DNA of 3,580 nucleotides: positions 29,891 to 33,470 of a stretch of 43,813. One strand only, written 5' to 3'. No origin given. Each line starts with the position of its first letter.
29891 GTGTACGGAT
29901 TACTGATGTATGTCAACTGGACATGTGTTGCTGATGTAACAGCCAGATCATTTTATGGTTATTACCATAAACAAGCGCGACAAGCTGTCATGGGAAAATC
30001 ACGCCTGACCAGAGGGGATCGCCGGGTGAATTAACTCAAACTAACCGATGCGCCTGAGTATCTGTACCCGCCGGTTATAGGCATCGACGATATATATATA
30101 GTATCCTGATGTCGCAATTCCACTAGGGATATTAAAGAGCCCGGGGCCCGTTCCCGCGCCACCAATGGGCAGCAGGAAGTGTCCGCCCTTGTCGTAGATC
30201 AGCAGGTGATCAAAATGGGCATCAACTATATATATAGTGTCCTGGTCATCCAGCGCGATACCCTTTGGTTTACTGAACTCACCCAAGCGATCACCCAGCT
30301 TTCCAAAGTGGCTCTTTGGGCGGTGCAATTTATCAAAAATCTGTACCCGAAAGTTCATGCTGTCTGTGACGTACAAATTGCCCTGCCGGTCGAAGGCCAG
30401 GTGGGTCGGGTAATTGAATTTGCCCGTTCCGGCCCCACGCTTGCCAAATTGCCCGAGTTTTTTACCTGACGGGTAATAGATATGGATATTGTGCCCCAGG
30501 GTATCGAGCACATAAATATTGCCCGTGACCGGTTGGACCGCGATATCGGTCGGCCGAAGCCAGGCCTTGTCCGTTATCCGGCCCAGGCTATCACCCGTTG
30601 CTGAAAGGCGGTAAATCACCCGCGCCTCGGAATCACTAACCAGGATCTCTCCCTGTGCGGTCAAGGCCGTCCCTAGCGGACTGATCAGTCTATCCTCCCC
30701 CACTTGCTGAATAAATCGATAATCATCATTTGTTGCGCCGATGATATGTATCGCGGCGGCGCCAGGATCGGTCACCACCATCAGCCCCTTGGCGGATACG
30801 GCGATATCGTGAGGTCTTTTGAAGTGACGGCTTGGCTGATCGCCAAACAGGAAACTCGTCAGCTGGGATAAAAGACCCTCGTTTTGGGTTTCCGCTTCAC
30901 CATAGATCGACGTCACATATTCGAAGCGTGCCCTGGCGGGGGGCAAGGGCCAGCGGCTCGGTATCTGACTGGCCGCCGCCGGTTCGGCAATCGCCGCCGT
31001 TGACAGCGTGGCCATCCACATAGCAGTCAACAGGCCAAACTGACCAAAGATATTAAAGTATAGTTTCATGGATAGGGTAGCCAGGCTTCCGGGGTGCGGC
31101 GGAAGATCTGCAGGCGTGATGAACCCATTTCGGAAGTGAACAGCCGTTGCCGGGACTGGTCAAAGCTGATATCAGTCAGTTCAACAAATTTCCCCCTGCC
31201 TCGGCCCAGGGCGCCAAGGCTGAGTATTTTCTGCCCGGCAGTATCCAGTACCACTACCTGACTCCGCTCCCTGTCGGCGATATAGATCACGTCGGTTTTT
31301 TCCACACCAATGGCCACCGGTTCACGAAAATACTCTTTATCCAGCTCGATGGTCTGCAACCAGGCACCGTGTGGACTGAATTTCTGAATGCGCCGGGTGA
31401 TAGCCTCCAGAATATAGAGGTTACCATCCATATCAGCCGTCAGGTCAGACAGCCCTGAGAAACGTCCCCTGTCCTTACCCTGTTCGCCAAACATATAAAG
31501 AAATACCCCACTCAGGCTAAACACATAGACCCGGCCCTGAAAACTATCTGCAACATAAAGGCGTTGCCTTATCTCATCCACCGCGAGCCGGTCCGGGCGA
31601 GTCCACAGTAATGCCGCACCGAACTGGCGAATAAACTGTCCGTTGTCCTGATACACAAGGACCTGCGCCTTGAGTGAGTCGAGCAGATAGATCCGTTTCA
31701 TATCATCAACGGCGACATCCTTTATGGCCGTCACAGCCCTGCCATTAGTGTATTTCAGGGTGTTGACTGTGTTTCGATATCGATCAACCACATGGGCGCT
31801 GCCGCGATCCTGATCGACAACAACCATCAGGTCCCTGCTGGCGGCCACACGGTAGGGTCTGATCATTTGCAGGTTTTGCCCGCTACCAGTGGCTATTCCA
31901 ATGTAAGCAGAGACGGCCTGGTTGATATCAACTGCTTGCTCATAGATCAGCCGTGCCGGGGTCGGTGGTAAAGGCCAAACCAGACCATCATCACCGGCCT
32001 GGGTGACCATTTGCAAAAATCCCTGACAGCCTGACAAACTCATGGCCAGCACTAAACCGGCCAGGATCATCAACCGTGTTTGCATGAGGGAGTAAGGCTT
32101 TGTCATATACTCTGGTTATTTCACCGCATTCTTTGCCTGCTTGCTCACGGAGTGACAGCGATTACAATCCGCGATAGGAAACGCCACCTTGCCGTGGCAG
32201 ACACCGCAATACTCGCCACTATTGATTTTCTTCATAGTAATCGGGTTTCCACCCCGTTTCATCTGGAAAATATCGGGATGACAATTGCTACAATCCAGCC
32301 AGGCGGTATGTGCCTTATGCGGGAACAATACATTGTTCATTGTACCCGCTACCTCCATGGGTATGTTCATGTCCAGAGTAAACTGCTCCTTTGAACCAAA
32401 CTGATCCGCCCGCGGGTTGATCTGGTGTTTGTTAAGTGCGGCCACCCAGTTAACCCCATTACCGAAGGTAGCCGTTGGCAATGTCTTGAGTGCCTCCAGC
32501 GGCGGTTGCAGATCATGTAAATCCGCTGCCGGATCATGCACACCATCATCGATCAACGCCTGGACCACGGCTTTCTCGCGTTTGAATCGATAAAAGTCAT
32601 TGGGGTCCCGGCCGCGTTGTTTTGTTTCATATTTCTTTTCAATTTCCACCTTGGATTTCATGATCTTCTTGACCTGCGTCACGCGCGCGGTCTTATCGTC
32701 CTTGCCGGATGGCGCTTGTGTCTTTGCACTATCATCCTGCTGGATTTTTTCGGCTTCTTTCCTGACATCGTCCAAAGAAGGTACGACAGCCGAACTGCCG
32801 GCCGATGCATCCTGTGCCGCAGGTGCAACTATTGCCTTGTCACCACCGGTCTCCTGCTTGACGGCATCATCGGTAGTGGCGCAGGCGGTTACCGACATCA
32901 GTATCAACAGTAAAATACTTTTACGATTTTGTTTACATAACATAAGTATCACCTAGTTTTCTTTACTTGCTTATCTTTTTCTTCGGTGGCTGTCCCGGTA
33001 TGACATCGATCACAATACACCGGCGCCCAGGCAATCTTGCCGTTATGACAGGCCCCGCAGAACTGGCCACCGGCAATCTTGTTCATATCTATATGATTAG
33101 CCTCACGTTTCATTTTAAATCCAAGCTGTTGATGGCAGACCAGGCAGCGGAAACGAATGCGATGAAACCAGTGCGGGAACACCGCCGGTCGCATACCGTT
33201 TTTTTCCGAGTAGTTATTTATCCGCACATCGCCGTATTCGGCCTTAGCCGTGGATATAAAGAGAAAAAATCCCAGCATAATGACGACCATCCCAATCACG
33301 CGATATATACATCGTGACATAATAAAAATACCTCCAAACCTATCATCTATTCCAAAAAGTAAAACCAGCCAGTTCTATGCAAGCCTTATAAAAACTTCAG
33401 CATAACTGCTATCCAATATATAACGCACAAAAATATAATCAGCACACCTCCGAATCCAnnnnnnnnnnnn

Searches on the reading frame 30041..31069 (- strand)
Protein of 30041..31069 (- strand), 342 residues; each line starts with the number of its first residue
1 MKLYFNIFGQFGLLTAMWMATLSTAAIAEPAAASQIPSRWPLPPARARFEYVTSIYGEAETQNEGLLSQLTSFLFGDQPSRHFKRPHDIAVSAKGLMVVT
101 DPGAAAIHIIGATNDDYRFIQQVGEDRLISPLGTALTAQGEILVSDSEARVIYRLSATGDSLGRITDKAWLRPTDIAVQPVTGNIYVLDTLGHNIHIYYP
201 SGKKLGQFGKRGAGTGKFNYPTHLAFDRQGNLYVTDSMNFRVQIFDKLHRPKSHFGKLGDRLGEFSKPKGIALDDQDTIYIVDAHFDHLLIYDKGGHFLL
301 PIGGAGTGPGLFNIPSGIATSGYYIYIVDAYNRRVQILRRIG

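Call 3: search_protein_families(library=pfam, proteins=[window:30041-31069:-], max_evalue=0.01)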
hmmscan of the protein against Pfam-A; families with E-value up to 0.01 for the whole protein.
window:30041-31069:- (342 aa): 5 families
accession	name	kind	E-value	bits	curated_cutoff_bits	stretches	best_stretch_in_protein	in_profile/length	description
PF01436.27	NHL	-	3e-25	87.4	20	1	218-245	1-28/28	NHL repeat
PF17170.10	DUF5128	-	3.2e-12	46.7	22.9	3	230-298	54-124/321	6-bladed beta-propeller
PF25021.1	TEN_NHL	-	9.8e-06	25.2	27.1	0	264-285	140-161/357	Teneurin NHL domain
PF06739.17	SBBP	-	0.00022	21.6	20.5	0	220-235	14-29/38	Beta-propeller repeat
PF01731.26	Arylesterase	-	0.0055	17.3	21.3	0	172-198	55-81/86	Arylesterase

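Call 77: search_protein_families(library=ncbifam, proteins=[window:30041-31069:-], max_evalue=0.001)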
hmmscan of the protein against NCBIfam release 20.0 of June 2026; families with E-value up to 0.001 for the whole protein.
window:30041-31069:- (342 aa): 2 families
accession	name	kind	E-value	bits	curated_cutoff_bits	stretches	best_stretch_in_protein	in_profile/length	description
NF035926.1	scyF_NHL_VPEP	equivalog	3.2e-36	125.3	350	2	119-257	142-285/376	scytonemin biosynthesis PEP-CTERM protein ScyF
NF033206.1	ScyE_fam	subfamily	2.5e-05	24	80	0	168-237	250-320/333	ScyD/ScyE family protein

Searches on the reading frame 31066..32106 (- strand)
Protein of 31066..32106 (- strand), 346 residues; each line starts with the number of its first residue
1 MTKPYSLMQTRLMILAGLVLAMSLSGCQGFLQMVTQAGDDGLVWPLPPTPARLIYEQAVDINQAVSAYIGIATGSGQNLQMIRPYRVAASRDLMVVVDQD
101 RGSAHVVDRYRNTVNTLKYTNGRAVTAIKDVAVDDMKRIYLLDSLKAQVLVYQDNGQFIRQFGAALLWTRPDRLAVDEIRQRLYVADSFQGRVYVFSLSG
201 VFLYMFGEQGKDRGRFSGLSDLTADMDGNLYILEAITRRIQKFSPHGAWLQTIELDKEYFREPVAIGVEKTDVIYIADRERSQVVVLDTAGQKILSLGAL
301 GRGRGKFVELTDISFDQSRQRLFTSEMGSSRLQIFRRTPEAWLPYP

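Call 3: search_protein_families(library=pfam, proteins=[window:31066-32106:-], max_evalue=0.01)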
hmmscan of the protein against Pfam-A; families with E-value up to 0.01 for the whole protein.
window:31066-32106:- (346 aa): 3 families
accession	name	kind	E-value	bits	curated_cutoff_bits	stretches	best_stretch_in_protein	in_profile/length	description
PF17170.10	DUF5128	-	1.2e-19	71.1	22.9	3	177-258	50-133/321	6-bladed beta-propeller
PF01436.27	NHL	-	1.1e-08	35.1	20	0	260-286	1-27/28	NHL repeat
PF08450.18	SGL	-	0.0054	16.8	26.3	0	177-276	142-242/246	SMP-30/Gluconolactonase/LRE-like region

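Call 77: search_protein_families(library=ncbifam, proteins=[window:31066-32106:-], max_evalue=0.001)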
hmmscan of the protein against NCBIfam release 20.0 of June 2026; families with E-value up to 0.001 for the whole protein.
window:31066-32106:- (346 aa): 3 families
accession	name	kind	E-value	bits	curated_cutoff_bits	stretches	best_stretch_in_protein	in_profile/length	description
NF035926.1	scyF_NHL_VPEP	equivalog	7.8e-27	94.4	350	3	171-251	201-281/376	scytonemin biosynthesis PEP-CTERM protein ScyF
NF053768.1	CIS12_fam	equivalog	6.5e-06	25.1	860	0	218-293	45-119/715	CIS12 family contractile injection system protein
NF047780.1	LIC12708_fam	subfamily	7.8e-05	21.7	150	0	126-263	120-230/391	LIC_12708 family protein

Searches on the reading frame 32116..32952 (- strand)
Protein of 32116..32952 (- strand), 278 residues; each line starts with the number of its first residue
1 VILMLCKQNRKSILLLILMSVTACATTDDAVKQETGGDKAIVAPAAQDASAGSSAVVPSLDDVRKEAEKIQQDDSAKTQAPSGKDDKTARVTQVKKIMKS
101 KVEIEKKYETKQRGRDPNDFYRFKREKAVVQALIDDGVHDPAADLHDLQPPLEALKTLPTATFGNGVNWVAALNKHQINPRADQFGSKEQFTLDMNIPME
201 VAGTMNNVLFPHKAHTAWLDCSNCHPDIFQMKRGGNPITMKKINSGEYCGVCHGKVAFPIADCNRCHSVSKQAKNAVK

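Call 3: search_protein_families(library=pfam, proteins=[window:32116-32952:-], max_evalue=0.01)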
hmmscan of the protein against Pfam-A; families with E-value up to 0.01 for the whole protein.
window:32116-32952:- (278 aa): 2 families
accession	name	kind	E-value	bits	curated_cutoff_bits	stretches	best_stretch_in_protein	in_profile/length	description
PF14522.11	Cytochrome_C7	-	2.9e-13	49.8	24.8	1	208-268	1-67/67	Cytochrome c7 and related cytochrome c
PF02085.21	Cytochrom_CIII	-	4.4e-05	24.2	22.9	1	203-274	16-89/101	Class III cytochrome C family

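Call 77: search_protein_families(library=ncbifam, proteins=[window:32116-32952:-], max_evalue=0.001)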
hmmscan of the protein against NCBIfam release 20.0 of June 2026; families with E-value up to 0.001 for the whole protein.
window:32116-32952:- (278 aa): 3 families
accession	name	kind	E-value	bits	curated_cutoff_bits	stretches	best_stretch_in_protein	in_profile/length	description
TIGR04257.1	nanowire_3heme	domain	1.8e-20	72.9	40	1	204-268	9-75/75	c(7)-type cytochrome triheme domain-containing protein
NF041781.1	mnquin_red_QrcA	equivalog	7.1e-06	25.7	180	1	206-276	106-168/174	menaquinone reductase multiheme cytochrome c subunit QrcA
NF043011.1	CytC7_Geobact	equivalog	0.00039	20.9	120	1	199-267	24-88/89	cytochrome c7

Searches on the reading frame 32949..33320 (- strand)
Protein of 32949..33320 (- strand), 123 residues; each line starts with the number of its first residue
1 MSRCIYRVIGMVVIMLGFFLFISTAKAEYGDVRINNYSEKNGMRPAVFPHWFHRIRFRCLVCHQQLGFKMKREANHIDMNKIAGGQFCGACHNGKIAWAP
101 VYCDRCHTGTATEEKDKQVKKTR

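Call 3: search_protein_families(library=pfam, proteins=[window:32949-33320:-], max_evalue=0.01)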
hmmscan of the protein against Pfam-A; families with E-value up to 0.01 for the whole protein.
window:32949-33320:- (123 aa): 3 families
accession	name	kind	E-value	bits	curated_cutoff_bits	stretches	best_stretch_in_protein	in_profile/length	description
PF14522.11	Cytochrome_C7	-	2.5e-13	50.1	24.8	1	47-108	2-67/67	Cytochrome c7 and related cytochrome c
PF02085.21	Cytochrom_CIII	-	6.8e-05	23.6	22.9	1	38-118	13-93/101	Class III cytochrome C family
PF14537.11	Cytochrom_c3_2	-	0.00078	20.3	25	1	58-108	28-79/79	Cytochrome c3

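Call 77: search_protein_families(library=ncbifam, proteins=[window:32949-33320:-], max_evalue=0.001)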
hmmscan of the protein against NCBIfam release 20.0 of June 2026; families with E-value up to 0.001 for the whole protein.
window:32949-33320:- (123 aa): 1 family
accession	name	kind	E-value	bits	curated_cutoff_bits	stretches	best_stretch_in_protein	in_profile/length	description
TIGR04257.1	nanowire_3heme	domain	2.5e-17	62.8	40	1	41-108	8-75/75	c(7)-type cytochrome triheme domain-containing protein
